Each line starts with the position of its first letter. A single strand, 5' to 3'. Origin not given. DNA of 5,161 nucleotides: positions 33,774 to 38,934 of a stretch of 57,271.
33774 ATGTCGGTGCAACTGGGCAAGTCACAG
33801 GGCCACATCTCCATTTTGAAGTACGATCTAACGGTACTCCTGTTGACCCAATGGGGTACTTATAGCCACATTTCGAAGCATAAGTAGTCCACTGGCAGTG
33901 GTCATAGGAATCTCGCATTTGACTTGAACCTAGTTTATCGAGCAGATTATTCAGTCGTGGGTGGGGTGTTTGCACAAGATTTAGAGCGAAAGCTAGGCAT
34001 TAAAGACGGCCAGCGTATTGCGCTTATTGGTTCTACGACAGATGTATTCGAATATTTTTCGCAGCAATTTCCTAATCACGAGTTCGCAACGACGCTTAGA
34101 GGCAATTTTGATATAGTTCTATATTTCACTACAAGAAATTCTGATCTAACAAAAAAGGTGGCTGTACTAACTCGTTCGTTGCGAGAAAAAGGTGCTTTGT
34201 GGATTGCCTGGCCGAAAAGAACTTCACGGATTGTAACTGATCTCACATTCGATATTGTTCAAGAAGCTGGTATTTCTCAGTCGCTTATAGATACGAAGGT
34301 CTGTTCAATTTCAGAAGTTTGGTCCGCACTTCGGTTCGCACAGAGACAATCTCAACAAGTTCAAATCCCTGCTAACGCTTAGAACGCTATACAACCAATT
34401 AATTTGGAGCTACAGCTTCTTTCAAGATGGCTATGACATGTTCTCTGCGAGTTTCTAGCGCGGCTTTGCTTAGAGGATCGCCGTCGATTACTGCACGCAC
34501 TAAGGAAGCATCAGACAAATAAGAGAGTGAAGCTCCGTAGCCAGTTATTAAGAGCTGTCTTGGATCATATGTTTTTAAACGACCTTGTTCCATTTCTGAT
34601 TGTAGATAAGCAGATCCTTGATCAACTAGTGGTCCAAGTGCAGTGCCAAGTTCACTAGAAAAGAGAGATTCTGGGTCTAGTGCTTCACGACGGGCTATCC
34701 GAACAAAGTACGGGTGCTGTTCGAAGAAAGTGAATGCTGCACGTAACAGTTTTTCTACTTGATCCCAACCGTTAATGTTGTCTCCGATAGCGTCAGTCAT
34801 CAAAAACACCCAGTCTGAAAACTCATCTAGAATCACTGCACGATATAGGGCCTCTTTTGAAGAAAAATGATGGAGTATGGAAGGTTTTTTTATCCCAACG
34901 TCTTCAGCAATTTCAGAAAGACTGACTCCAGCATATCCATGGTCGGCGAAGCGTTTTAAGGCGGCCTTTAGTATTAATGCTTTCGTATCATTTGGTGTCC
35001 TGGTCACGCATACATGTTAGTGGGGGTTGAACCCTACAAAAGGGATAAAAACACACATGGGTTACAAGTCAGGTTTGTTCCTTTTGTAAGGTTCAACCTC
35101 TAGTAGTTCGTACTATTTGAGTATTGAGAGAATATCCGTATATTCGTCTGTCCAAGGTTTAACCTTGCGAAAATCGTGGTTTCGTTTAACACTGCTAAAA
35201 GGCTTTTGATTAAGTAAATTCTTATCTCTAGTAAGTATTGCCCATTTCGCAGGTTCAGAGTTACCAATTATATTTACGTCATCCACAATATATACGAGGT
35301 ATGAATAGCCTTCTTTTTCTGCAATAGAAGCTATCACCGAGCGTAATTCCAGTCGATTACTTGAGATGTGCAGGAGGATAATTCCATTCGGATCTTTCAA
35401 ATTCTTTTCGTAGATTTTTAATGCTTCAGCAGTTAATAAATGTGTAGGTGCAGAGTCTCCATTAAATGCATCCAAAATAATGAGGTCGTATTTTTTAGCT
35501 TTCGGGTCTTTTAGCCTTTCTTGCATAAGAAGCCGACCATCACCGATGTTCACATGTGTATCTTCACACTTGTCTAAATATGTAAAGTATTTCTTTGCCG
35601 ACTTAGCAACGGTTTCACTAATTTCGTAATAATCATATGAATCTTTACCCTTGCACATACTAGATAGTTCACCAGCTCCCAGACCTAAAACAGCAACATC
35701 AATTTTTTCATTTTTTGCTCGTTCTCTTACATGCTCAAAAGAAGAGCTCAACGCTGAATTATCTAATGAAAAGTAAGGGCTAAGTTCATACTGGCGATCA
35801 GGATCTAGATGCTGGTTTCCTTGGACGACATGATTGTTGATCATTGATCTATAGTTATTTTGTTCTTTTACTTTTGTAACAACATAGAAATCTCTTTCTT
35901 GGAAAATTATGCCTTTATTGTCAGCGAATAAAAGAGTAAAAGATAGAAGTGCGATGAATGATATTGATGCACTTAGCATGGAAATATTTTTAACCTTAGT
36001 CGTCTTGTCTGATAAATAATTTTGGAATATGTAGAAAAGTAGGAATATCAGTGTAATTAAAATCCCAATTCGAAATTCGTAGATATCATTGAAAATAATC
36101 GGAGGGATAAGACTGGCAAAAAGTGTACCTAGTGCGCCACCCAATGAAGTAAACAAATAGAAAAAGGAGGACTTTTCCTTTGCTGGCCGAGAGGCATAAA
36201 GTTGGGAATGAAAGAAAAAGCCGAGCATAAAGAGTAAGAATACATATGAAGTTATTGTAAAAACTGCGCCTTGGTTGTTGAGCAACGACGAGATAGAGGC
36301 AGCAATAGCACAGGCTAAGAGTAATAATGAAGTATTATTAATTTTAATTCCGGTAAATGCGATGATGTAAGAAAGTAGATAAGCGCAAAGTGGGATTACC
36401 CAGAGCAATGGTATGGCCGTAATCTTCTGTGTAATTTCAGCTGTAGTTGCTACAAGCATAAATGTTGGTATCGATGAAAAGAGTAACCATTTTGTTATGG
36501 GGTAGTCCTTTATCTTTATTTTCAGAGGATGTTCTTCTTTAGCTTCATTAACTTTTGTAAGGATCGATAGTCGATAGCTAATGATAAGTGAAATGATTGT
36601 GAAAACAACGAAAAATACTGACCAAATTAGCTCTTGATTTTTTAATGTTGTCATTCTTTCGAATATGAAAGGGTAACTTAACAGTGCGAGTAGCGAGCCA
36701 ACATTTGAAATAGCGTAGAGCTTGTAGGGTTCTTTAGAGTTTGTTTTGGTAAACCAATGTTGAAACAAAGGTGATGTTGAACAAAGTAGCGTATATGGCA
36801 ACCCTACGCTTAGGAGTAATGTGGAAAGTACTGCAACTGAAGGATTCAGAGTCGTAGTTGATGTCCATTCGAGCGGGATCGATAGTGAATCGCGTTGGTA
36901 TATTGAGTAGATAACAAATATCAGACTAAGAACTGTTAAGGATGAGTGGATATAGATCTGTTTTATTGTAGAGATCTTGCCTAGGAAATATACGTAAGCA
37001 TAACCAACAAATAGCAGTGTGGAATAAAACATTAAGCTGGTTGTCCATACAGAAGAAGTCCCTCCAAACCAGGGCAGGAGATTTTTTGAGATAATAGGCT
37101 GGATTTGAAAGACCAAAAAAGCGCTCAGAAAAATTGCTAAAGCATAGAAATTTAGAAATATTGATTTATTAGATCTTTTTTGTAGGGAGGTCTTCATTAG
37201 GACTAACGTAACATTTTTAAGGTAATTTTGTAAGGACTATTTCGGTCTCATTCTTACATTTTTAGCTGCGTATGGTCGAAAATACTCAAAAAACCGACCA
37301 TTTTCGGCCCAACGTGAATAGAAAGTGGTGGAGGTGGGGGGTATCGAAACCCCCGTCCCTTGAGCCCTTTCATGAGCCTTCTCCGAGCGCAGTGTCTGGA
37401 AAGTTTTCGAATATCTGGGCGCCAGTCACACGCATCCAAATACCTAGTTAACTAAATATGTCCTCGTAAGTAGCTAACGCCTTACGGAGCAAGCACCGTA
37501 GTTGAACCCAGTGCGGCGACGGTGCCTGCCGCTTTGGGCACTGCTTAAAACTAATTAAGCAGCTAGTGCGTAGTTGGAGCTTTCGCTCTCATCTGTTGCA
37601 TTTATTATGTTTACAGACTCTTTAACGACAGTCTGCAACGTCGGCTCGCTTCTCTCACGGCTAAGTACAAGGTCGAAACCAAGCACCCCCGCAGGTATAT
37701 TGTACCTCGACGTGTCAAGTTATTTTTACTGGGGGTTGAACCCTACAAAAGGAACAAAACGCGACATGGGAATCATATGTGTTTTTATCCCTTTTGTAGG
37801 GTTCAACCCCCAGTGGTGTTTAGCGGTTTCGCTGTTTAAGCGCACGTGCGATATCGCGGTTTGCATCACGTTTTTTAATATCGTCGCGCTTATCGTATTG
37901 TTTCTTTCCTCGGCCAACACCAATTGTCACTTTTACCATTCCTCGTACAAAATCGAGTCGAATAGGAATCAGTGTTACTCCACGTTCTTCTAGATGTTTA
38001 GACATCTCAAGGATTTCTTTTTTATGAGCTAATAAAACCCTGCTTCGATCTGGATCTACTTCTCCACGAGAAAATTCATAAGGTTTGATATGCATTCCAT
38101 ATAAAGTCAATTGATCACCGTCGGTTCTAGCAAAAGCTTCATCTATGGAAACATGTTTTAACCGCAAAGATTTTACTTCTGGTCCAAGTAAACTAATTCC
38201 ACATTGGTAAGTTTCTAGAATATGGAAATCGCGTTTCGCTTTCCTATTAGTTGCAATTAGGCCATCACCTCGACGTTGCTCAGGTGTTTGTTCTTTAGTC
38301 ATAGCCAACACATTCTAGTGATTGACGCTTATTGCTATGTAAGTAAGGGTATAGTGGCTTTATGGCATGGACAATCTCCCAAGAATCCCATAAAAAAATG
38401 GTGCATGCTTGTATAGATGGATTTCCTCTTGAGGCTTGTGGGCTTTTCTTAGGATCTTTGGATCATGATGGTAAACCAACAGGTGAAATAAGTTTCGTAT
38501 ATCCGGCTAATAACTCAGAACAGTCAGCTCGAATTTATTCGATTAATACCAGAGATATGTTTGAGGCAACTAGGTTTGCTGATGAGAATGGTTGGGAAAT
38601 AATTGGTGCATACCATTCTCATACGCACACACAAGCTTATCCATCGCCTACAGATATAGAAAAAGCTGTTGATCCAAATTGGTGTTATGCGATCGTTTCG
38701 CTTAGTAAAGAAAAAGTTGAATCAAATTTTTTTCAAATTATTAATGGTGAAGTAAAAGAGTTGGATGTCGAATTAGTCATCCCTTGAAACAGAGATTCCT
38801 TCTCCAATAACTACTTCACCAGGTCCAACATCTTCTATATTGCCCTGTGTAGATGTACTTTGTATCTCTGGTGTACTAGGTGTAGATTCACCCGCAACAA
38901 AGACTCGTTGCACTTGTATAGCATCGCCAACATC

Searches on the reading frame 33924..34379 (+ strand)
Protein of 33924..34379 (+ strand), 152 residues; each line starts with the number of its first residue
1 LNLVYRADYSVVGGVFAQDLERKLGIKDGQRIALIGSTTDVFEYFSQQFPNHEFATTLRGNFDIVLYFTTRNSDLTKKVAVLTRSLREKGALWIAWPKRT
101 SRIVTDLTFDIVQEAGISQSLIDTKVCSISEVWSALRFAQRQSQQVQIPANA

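Call 47: search_protein_families(library=pfam, proteins=[window:33924-34379:+], max_evalue=0.0001)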
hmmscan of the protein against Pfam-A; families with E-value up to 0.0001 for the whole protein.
window:33924-34379:+ (152 aa): 1 family
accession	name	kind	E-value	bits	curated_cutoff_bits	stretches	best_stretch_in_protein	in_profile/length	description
PF11253.13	DUF3052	-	1.2e-05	25.7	22.7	1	59-141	43-124/125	Protein of unknown function (DUF3052)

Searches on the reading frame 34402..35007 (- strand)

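Call 47: search_protein_families(library=pfam, proteins=[window:34402-35007:-], max_evalue=0.0001)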
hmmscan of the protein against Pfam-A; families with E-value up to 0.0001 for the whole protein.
window:34402-35007:- (202 aa): 3 families
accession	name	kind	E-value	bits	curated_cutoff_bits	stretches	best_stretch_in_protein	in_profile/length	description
PF00440.29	TetR_N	-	9.5e-17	61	24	1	12-58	1-47/47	Bacterial regulatory proteins, tetR family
PF17938.6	TetR_C_29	-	3.3e-10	40.6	26.2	1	83-193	4-117/119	Tetracyclin repressor-like, C-terminal domain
PF08362.16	TetR_C_3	-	7e-05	23.3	25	1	84-201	25-142/143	YcdC-like protein, C-terminal region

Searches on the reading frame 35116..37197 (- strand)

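Call 47: search_protein_families(library=pfam, proteins=[window:35116-37197:-], max_evalue=0.0001)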
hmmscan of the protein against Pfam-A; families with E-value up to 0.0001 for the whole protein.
window:35116-37197:- (694 aa): 0 families

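Call 78: search_protein_families(library=ncbifam, proteins=[window:35116-37197:-], max_evalue=0.001)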
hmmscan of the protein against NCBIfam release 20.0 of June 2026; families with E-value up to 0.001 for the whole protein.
window:35116-37197:- (694 aa): 2 families
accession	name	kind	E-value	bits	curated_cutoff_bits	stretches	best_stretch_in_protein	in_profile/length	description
NF037959.1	MFS_SpdSyn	subfamily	1.7e-10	40.3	40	1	380-624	166-398/480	fused MFS/spermidine synthase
NF002010.0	PRK00811.1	equivalog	0.0009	18.6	260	0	519-623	103-205/287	polyamine aminopropyltransferase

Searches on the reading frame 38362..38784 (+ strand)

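Call 16: search_protein_families(library=pfam, proteins=[window:38362-38784:+], max_evalue=0.001)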
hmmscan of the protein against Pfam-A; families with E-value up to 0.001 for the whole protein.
window:38362-38784:+ (141 aa): 2 families
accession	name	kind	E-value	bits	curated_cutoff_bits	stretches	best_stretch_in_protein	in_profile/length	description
PF14464.11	Prok-JAB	-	3.3e-17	62.8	25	1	9-117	4-104/114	Prokaryotic homologs of the JAB domain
PF01398.27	JAB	-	5.4e-05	23.4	22.5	1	5-100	8-106/117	JAB1/Mov34/MPN/PAD-1 ubiquitin protease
